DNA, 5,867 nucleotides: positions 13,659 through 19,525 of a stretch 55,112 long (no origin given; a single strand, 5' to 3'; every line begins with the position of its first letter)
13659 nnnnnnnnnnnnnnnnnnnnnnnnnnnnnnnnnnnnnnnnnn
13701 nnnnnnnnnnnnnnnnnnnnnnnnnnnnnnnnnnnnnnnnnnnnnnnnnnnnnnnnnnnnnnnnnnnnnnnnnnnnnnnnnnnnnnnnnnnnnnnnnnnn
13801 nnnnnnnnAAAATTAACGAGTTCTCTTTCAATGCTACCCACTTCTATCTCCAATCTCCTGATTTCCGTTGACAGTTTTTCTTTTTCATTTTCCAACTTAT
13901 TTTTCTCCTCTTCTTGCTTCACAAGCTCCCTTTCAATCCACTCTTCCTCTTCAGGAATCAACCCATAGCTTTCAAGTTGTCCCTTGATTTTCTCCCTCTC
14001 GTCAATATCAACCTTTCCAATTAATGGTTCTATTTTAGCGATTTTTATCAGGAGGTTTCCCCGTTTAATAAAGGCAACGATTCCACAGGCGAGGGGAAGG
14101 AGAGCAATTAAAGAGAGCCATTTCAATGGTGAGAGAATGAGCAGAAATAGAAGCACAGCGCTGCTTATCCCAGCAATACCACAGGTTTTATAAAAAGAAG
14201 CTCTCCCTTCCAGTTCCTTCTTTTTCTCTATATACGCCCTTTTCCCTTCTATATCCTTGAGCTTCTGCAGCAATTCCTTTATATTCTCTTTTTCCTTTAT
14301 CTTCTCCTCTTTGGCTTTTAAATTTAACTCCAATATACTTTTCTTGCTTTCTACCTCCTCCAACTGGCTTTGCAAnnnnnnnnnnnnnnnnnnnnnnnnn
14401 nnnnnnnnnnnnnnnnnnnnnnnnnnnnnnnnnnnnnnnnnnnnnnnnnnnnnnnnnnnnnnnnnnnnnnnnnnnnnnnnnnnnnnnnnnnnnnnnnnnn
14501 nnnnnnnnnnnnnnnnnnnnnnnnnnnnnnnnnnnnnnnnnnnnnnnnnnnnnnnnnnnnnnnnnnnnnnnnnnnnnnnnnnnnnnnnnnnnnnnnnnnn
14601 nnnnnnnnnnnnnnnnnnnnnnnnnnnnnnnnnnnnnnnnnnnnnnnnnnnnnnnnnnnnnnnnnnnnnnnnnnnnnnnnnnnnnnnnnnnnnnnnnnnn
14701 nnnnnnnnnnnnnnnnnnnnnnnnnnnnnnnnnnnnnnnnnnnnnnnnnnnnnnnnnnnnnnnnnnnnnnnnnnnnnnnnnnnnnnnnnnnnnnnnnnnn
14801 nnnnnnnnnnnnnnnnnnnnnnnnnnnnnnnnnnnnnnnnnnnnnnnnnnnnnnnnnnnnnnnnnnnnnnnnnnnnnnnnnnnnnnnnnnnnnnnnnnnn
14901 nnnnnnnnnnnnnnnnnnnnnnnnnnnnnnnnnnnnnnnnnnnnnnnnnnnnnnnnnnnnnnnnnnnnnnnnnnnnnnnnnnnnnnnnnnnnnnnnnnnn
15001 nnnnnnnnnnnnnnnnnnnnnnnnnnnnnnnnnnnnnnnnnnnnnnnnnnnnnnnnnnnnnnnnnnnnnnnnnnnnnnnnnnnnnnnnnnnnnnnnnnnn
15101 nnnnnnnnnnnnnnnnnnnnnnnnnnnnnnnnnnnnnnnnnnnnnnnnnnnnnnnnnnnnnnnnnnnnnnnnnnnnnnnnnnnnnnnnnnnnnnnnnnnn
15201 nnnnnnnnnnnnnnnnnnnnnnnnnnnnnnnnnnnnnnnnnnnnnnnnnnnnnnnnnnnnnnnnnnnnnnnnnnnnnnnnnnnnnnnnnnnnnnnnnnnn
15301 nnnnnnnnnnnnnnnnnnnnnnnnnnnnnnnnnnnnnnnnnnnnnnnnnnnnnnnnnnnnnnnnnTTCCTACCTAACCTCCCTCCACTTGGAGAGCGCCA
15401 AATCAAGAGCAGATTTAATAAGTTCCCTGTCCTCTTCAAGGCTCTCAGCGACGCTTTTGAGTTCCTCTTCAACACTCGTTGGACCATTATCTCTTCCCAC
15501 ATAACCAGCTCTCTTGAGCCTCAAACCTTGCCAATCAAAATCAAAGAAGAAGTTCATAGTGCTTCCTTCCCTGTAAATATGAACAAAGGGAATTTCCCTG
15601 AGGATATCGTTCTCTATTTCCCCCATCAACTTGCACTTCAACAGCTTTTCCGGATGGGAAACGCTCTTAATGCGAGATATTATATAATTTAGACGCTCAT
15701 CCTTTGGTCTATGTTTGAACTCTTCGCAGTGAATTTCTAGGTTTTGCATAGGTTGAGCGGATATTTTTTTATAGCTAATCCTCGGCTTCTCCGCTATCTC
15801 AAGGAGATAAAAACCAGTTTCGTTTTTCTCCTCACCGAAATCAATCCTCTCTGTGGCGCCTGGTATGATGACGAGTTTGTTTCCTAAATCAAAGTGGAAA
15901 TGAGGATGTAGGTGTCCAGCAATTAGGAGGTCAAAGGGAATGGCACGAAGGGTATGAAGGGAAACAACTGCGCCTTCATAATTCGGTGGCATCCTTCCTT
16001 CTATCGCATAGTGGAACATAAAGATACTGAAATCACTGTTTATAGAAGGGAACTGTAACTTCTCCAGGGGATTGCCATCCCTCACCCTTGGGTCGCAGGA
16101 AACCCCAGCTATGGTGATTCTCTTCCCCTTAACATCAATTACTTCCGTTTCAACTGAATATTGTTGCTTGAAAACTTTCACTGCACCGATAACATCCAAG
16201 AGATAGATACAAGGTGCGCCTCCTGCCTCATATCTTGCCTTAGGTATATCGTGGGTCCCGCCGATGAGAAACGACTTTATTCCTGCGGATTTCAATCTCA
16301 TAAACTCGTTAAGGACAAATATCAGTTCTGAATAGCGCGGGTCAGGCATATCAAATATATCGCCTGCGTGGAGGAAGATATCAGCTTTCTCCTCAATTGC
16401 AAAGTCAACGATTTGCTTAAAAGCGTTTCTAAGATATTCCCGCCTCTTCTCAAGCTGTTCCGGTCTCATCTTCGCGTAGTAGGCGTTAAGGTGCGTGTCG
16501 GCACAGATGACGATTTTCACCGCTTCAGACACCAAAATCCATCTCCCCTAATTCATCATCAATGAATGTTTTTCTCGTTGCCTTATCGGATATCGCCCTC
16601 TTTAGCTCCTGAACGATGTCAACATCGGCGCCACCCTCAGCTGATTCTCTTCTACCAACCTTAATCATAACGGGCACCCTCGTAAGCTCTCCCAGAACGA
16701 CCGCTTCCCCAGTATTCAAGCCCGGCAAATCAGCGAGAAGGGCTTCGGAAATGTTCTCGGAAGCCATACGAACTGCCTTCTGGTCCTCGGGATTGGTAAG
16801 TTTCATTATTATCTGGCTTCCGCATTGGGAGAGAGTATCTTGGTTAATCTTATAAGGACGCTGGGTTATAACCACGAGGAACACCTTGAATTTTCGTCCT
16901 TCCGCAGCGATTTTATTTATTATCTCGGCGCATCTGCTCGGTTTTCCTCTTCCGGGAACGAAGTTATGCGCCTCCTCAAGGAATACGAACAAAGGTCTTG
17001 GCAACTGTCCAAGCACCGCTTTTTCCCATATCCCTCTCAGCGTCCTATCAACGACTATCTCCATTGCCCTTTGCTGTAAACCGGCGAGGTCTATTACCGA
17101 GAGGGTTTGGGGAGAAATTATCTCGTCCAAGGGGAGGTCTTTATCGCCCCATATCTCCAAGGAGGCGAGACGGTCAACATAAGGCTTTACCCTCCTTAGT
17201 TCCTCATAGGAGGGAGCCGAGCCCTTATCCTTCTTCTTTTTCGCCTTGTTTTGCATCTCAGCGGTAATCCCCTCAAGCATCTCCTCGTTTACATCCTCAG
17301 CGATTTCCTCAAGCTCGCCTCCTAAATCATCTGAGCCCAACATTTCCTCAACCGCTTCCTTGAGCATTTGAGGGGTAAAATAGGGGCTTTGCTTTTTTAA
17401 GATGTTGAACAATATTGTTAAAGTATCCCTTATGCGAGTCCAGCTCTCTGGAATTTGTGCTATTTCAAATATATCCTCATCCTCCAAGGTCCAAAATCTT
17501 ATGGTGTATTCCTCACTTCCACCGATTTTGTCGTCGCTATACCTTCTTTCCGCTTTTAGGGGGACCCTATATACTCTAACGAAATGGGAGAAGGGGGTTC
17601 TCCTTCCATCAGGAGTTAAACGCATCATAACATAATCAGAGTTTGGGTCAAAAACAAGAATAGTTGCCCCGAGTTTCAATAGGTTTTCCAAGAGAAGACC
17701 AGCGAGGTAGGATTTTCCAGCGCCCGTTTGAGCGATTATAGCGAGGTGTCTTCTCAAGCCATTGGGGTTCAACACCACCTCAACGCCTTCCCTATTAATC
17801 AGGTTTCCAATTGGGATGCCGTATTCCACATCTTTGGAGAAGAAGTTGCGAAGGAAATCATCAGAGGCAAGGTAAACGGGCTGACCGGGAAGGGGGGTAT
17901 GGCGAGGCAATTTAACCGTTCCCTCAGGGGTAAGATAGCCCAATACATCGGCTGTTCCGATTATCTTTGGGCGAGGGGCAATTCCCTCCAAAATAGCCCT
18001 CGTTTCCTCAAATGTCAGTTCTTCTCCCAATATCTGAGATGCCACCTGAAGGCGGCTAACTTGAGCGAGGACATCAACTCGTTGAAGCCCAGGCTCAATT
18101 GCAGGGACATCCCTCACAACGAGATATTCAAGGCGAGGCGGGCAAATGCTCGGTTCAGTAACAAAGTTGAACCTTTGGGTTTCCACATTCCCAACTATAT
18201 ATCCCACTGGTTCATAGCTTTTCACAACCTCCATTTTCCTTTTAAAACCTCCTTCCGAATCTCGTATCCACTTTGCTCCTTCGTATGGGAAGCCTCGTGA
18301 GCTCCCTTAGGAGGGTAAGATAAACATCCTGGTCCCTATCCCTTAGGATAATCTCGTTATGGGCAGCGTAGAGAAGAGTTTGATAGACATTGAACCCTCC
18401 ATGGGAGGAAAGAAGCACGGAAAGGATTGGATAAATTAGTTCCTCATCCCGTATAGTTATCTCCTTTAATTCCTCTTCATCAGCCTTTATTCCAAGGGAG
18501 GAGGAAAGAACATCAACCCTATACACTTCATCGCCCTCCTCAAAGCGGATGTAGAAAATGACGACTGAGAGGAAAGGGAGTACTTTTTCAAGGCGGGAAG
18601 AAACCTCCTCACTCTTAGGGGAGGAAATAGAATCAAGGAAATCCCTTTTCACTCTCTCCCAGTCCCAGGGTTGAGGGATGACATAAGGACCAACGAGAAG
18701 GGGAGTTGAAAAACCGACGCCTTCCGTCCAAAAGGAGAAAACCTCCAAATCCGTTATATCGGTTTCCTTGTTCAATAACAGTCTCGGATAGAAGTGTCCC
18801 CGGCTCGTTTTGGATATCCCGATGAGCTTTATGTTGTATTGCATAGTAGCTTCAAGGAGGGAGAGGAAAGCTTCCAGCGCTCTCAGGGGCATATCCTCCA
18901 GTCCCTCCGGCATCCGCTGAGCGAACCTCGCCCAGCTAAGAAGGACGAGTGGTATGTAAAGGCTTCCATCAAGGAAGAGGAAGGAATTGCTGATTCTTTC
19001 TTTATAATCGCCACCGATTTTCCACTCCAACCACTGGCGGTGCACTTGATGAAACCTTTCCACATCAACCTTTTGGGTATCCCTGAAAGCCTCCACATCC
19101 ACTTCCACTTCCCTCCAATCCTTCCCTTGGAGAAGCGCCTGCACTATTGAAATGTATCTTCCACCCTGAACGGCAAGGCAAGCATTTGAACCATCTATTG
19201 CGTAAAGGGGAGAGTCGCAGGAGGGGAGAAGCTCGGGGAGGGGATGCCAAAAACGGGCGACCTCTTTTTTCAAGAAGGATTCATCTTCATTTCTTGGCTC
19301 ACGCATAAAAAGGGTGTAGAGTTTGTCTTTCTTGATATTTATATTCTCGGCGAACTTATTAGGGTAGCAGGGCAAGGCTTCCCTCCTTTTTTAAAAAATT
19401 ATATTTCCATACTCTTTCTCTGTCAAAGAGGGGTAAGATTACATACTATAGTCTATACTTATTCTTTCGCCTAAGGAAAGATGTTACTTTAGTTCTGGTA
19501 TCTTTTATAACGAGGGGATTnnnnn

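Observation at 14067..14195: Rad50 with no zinc hook: a two-helix hydrophobic (transmembrane-like) hairpin sits at the coiled-coil apex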

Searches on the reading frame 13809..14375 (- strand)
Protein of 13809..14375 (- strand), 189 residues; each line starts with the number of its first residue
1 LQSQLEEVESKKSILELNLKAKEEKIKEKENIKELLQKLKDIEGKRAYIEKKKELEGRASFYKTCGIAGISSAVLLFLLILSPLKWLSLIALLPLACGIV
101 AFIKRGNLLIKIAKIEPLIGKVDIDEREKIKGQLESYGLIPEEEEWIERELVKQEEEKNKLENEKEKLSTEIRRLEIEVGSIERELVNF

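Call 33: search_protein_families(library=pfam, proteins=[window:13809-14375:-], max_evalue=10)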
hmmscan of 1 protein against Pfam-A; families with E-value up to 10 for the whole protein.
seq(189 aa): 9 families
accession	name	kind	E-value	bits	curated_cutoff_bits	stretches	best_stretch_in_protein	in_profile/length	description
PF04391.17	DUF533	-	0.0098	15.9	29.6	1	120-153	85-118/178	Protein of unknown function (DUF533)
PF06785.16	UPF0242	-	0.15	12.5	33.5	1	125-181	71-122/194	Uncharacterised protein family (UPF0242) N-terminus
PF08775.15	ParB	-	0.42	11.4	25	1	4-62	48-104/126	ParB family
PF14235.11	DUF4337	-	0.57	10.8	27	1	10-103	71-158/161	Domain of unknown function (DUF4337)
PF09969.14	DUF2203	-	1.6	9.9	24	1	144-189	41-86/122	Uncharacterized conserved protein (DUF2203)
PF04678.18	MCU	-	2.6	8.6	30.8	1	12-76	44-108/177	Mitochondrial calcium uniporter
PF13600.11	DUF4140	-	4.6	8.2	27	1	147-173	70-96/98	N-terminal domain of unknown function (DUF4140)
PF11690.13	DUF3287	-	7.2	6.9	27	1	156-187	55-86/121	Protein of unknown function (DUF3287)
PF08286.16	Spc24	-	8.9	7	25.3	1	148-186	3-41/109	Spc24 subunit of Ndc80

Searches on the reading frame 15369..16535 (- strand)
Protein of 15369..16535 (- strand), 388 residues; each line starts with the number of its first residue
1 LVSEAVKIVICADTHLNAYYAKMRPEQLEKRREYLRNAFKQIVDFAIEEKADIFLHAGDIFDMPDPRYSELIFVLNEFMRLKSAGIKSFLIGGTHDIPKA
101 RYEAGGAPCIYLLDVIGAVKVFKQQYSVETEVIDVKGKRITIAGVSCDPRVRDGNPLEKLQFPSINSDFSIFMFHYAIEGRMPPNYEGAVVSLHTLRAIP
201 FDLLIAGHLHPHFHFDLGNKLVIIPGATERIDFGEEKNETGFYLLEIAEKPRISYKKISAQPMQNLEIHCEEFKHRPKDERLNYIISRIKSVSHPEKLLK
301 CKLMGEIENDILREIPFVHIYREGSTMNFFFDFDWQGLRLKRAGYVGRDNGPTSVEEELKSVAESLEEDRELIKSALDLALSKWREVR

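Call 3: search_protein_families(library=pfam, proteins=[window:15369-16535:-], max_evalue=0.01)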
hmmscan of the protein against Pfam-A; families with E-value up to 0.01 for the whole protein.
window:15369-16535:- (388 aa): 2 families
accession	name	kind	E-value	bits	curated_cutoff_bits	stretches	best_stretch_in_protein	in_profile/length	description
PF00149.33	Metallophos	-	1.3e-11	45.7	21.5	1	7-211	2-190/191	Calcineurin-like phosphoesterase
PF12850.12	Metallophos_2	-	8.7e-07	29.5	27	1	7-248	2-152/154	Calcineurin-like phosphoesterase superfamily domain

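Call 4: search_protein_families(library=ncbifam, proteins=[window:15369-16535:-], max_evalue=0.01)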
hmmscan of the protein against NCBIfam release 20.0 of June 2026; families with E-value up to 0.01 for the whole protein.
window:15369-16535:- (388 aa): 9 families
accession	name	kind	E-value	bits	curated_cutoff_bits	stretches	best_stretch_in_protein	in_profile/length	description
NF041031.1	Mre11_Sulfo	equivalog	1.8e-25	90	500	1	10-307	4-288/374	DNA double-strand break repair protein Mre11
NF041030.1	Mre11_Halo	equivalog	1.1e-13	51.1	550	1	7-272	3-244/361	DNA double-strand break repair protein Mre11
TIGR00619.1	sbcd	subfamily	6.7e-12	45.7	77.65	1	30-98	19-88/252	exonuclease subunit SbcD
NF041029.1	Mre11_Pyroc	equivalog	1.3e-09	37.4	600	1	12-101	7-91/438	DNA double-strand break repair protein Mre11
NF041753.2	sbcd_Staph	equivalog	1.1e-08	34.3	480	1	187-294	184-299/375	exonuclease subunit SbcD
TIGR00040.1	yfcE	subfamily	0.00019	21.5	56.25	0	197-229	103-135/158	YfcE family phosphodiesterase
TIGR04123.1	P_estr_lig_assc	hypoth_equivalog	0.00034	20.1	150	0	4-104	19-117/207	ligase-associated DNA damage response endonuclease PdeM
NF008206.2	PRK10966.1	equivalog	0.0027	16.9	450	1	7-104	2-93/380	exonuclease subunit SbcD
TIGR00583.1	mre11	equivalog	0.0092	15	434.6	0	4-75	2-67/405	DNA repair protein (mre11)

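Call 59: search_protein_families(library=padloc, proteins=[window:15369-16535:-], max_evalue=0.001)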
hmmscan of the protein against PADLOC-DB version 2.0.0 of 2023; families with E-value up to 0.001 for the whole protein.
window:15369-16535:- (388 aa): 0 families

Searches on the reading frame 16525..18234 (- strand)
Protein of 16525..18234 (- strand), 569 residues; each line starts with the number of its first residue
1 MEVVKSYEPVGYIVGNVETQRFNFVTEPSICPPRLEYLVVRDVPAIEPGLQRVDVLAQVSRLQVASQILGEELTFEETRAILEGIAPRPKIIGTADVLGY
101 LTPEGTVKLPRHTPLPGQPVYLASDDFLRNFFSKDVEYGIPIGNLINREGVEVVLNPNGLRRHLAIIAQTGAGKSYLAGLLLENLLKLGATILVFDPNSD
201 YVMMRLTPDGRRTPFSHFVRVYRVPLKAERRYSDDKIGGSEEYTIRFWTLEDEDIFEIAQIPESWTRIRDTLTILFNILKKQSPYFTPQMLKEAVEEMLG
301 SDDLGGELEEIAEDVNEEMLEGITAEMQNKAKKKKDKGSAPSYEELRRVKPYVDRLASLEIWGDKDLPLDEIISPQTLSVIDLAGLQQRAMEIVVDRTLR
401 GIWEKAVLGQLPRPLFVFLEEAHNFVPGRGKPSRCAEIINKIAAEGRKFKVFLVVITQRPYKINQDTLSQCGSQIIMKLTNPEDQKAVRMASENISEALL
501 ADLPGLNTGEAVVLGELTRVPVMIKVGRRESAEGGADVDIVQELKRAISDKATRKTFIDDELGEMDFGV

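Call 3: search_protein_families(library=pfam, proteins=[window:16525-18234:-], max_evalue=0.01)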
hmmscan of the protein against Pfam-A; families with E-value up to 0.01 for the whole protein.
window:16525-18234:- (569 aa): 5 families
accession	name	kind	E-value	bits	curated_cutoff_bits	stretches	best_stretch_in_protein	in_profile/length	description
PF01935.23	DUF87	-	6.7e-34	118.3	23.2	1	140-400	1-218/220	Helicase HerA, central domain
PF12846.13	AAA_10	-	3.5e-05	23.5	27.5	0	163-200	23-60/362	AAA-like domain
PF05872.18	HerA_C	-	0.00053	19.2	22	1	411-513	254-361/502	Helicase HerA-like C-terminal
PF02534.20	T4SS-DNA_transf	-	0.00081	18.8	20.1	1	144-222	36-100/468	Type IV secretory system Conjugative DNA transfer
PF13401.12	AAA_22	-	0.0055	17.5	27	0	161-211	5-46/130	AAA domain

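Call 4: search_protein_families(library=ncbifam, proteins=[window:16525-18234:-], max_evalue=0.01)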
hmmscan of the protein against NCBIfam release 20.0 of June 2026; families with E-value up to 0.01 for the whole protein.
window:16525-18234:- (569 aa): 10 families
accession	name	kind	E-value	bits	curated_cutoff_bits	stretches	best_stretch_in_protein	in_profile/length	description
NF040819.1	helicase_HerA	equivalog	2.2e-58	198.1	970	2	411-555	400-547/561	DNA double-strand break repair helicase HerA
NF040937.1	HerA_Thermprot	equivalog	3.4e-55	187.4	800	2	268-550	211-485/487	DNA double-strand break repair helicase HerA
NF042944.1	HerA_antiphage_2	equivalog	1.2e-27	97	850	1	413-549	427-565/576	anti-phage-associated helicase HerA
NF042943.1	HerA_antiphage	equivalog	4.1e-27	95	800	2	414-529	434-552/566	anti-phage-associated helicase HerA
NF053655.1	CedD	equivalog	7.8e-20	71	600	2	413-526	419-525/527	DNA-translocating ATPase CedD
NF033849.1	ser_rich_anae_1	subfamily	6.1e-09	33.8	650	1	339-488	934-1099/1163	serine-rich protein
TIGR02746.1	TraC-F-type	equivalog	6.1e-07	27.7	567.05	0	378-459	603-684/800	type IV secretion system protein TraC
TIGR03743.1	SXT_TraD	subfamily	3.7e-05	22.4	366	1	130-204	143-218/636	conjugative transfer system coupling protein TraD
TIGR03925.1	T7SS_EccC_b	equivalog_domain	0.0013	17.1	346.55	1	436-497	206-267/564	type VII secretion protein EccCb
NF045975.1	VirB4_plasma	equivalog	0.0062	14.3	590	0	165-203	519-557/894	Mbov_0397 family ICE element conjugal transfer ATPase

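Call 59: search_protein_families(library=padloc, proteins=[window:16525-18234:-], max_evalue=0.001)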
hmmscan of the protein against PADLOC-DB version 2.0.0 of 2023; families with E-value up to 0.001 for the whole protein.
window:16525-18234:- (569 aa): 16 families
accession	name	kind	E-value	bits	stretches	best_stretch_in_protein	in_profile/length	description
PDLC04105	HerA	-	2.5e-48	163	1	112-552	111-561/576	-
PDLC04103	HerA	-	1.9e-35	120.3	2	387-528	412-558/579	-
PDLC04140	mad8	-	3.4e-33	113.5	1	138-541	2-314/314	mads_8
PDLC04102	HerA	-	4.7e-32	109.1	1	285-543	383-636/654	-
PDLC02185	HerA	-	1.7e-29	101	2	414-530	446-565/585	-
PDLC04106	HerA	-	2.1e-29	100.6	1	343-531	438-633/667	-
PDLC04100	HerA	-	5.3e-28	96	2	413-530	439-559/580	-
PDLC04098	HerA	-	8.9e-28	95.2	1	377-528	485-648/686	-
PDLC02188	HerA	-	8.7e-26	88.9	1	414-547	428-563/578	-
PDLC04104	HerA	-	1.7e-21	74.4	1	410-543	216-353/379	-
PDLC04097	HerA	-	5.4e-18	62.9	1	437-533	503-599/618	-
PDLC01055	HerA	-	1.1e-16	58.8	2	370-522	376-520/532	Type III coevolved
PDLC02684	DndH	-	5.9e-06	22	1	160-458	1366-1636/1715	DndH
PDLC04099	HerA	-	3.5e-05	21.2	1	142-204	149-213/214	-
PDLC04107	HerA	-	5.7e-05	20.3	1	153-233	160-236/306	-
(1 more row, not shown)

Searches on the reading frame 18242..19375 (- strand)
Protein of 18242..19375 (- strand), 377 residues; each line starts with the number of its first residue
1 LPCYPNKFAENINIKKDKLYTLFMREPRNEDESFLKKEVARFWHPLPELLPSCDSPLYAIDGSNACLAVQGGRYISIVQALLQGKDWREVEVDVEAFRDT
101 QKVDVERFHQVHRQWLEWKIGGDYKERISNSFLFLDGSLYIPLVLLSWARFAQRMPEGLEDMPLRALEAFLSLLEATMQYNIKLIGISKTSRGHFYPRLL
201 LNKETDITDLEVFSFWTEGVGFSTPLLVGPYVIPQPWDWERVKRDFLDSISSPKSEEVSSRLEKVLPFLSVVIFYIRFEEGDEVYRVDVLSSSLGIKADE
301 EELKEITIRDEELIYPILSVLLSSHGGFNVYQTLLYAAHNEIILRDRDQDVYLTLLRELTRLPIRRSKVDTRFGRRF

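Call 3: search_protein_families(library=pfam, proteins=[window:18242-19375:-], max_evalue=0.01)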
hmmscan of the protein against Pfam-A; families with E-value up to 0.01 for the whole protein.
window:18242-19375:- (377 aa): 1 family
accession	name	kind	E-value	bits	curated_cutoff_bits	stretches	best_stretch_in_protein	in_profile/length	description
PF09376.16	NurA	-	4.5e-18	66.1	21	1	57-303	3-228/254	NurA domain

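Call 4: search_protein_families(library=ncbifam, proteins=[window:18242-19375:-], max_evalue=0.01)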
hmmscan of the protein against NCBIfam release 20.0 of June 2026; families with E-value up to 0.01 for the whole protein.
window:18242-19375:- (377 aa): 1 family
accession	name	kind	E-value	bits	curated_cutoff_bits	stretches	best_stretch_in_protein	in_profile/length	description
NF041033.1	NurA_Sulf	equivalog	3.9e-05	23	400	0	260-309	237-288/331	DNA double-strand break repair nuclease NurA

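Call 59: search_protein_families(library=padloc, proteins=[window:18242-19375:-], max_evalue=0.001)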
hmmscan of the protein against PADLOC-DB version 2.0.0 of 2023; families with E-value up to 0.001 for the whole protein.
window:18242-19375:- (377 aa): 0 families
